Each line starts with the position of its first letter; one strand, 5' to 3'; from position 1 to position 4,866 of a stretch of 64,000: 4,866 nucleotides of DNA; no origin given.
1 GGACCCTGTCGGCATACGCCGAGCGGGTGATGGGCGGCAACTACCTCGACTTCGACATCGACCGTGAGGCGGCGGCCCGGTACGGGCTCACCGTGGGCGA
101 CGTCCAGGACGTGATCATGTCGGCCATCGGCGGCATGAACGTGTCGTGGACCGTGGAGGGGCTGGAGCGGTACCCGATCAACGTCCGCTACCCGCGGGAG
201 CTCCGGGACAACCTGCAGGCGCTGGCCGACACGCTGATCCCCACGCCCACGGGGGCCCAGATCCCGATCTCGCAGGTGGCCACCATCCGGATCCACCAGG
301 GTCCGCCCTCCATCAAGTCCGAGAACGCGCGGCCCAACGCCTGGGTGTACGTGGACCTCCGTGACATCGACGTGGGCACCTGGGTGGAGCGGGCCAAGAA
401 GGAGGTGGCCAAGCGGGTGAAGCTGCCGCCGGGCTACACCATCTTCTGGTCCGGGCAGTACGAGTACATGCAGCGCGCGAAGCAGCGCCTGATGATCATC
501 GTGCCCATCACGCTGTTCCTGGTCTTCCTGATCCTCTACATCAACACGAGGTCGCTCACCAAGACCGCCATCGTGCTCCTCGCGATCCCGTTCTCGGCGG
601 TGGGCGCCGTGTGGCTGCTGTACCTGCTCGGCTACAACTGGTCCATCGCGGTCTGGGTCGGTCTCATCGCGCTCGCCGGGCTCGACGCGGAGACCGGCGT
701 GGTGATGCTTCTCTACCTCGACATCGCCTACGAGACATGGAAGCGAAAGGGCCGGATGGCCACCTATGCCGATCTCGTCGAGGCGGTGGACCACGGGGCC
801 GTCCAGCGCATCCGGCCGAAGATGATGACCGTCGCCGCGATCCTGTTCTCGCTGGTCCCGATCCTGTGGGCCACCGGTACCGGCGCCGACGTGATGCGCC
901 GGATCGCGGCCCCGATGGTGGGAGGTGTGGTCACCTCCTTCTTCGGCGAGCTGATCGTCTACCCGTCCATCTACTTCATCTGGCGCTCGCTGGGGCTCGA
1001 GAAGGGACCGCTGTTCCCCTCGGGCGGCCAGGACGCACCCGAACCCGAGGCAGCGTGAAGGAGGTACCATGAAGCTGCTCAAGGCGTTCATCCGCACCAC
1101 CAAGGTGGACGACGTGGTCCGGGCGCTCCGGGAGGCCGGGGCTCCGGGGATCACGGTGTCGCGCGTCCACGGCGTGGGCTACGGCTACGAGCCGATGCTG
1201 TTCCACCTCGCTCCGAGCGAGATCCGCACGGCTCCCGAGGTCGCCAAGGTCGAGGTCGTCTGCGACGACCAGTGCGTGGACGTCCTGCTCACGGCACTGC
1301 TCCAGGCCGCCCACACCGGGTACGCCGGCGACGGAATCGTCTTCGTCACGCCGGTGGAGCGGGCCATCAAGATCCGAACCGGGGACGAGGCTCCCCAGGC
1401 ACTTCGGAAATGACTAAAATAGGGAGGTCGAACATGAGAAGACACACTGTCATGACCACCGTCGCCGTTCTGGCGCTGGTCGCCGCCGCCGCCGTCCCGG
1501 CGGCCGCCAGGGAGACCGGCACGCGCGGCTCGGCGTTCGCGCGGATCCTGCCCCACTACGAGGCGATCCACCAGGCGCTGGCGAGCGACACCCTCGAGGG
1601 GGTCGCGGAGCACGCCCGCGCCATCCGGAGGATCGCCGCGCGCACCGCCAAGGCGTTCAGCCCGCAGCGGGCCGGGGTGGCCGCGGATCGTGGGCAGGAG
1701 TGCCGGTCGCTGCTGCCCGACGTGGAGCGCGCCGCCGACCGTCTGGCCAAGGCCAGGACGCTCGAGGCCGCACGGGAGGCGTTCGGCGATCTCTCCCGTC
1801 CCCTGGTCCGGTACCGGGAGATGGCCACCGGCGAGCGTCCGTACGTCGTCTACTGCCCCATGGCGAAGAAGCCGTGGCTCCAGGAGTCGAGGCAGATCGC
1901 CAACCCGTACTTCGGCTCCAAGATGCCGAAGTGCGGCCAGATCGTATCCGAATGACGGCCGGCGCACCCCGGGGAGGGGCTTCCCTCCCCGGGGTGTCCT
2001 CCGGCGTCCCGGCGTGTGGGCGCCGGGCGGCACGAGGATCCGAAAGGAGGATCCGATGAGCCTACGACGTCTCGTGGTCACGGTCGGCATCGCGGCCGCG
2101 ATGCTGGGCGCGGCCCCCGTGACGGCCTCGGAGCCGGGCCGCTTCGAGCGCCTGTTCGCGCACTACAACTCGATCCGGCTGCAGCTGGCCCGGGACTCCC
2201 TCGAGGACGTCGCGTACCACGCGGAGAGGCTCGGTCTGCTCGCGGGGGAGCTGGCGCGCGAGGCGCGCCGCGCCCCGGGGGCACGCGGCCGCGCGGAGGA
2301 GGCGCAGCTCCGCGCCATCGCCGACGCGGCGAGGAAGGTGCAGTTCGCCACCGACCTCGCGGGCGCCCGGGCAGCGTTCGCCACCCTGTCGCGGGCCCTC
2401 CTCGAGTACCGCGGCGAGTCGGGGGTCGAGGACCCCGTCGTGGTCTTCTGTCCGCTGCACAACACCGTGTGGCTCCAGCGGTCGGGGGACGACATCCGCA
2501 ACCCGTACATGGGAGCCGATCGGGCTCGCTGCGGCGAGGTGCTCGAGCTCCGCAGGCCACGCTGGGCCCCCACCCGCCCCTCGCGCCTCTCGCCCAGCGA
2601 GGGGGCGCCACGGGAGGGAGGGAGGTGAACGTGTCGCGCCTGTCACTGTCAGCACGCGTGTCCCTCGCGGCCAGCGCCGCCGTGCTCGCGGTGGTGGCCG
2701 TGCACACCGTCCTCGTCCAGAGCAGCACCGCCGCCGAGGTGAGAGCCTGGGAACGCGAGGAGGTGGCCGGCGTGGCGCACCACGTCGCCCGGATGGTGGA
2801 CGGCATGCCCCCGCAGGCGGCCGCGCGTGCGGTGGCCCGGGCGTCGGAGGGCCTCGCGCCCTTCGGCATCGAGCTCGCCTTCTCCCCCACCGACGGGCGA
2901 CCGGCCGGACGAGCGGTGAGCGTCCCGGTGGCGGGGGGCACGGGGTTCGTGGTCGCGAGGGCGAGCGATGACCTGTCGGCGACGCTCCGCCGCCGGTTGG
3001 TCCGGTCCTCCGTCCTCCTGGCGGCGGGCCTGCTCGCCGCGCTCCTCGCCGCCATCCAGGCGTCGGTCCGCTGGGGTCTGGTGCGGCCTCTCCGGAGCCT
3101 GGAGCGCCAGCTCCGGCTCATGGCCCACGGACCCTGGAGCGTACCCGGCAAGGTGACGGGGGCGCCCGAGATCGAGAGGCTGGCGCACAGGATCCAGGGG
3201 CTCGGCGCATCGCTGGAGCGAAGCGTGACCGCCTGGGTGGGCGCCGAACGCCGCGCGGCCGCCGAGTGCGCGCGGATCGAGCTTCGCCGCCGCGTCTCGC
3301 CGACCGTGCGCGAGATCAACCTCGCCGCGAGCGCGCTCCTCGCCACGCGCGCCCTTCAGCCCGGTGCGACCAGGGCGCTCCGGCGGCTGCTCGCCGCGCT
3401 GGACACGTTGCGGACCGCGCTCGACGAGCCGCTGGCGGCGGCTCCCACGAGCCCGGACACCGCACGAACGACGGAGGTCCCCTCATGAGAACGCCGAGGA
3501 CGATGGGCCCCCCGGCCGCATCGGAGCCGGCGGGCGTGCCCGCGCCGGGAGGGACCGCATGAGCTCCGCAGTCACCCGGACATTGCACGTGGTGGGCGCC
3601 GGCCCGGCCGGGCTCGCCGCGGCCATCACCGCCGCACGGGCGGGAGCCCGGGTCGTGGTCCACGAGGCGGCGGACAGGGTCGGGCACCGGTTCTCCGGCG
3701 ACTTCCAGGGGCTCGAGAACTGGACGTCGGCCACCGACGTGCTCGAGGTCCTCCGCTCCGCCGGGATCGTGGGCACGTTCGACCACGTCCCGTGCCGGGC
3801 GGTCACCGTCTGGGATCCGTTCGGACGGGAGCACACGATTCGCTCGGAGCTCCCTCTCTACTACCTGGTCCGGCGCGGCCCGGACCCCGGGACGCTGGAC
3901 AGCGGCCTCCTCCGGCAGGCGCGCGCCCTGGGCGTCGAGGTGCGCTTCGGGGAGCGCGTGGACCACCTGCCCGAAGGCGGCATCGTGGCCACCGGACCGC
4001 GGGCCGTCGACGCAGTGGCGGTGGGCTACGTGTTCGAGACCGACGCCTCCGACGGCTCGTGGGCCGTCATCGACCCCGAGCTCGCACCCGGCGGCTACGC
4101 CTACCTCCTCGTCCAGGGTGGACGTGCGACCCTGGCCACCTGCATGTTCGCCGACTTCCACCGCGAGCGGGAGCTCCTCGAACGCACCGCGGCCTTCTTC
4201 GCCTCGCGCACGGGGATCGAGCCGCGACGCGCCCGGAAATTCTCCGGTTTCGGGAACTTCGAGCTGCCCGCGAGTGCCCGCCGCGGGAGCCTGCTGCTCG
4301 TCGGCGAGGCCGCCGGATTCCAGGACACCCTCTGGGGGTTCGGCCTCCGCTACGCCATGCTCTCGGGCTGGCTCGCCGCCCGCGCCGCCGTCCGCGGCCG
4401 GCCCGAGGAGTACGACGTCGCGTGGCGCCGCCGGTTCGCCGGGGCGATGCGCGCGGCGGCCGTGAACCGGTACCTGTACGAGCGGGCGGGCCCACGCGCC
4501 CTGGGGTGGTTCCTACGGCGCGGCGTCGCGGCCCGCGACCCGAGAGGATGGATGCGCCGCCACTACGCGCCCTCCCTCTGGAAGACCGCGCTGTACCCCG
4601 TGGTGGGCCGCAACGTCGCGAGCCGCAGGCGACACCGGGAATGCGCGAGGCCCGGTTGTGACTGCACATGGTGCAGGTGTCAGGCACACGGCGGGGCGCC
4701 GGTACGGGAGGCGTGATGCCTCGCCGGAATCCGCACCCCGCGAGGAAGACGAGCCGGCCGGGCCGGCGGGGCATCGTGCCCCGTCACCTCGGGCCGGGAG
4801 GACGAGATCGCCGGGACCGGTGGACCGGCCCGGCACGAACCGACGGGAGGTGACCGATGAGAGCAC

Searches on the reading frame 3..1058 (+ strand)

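Call 34: search_protein_families(library=pfam, proteins=[window:3-1058:+], max_evalue=0.00001)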
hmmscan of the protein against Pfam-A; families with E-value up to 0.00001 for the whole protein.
window:3-1058:+ (351 aa): 1 family
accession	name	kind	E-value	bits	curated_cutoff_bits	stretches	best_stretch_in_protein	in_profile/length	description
PF00873.25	ACR_tran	-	4.7e-66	223.7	28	1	11-326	712-1019/1021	AcrB/AcrD/AcrF family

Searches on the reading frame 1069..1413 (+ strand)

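Call 34: search_protein_families(library=pfam, proteins=[window:1069-1413:+], max_evalue=0.00001)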
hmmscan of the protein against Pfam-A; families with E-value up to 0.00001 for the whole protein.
window:1069-1413:+ (114 aa): 1 family
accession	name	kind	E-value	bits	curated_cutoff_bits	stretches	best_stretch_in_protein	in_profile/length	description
PF00543.27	P-II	-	1.1e-18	67.8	25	1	1-105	1-101/102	Nitrogen regulatory protein P-II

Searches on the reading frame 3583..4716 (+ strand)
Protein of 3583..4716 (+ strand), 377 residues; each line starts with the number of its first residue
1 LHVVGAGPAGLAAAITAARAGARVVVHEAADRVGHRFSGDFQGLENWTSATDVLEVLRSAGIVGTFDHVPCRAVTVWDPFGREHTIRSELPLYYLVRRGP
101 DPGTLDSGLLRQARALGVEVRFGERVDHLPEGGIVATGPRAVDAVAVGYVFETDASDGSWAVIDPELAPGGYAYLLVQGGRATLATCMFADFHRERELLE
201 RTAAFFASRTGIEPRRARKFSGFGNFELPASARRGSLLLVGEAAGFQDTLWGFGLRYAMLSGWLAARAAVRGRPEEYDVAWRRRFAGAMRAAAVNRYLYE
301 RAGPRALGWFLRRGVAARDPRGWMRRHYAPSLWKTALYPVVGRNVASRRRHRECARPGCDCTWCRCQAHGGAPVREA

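Call 34: search_protein_families(library=pfam, proteins=[window:3583-4716:+], max_evalue=0.00001)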
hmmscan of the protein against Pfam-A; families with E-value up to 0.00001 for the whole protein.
window:3583-4716:+ (377 aa): 4 families
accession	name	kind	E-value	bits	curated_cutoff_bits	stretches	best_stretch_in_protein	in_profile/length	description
PF03486.20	HI0933_like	-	4.3e-08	33.3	50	1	3-51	5-54/244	HI0933-like protein Rossmann domain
PF12831.13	FAD_oxidored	-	2.9e-07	30.6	27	1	3-34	4-35/416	FAD dependent oxidoreductase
PF13450.12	NAD_binding_8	-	3.7e-07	30.8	21.9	1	3-36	1-34/68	NAD(P)-binding Rossmann-like domain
PF01266.30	DAO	-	7.1e-07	29.5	27.9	0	3-43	4-44/353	FAD dependent oxidoreductase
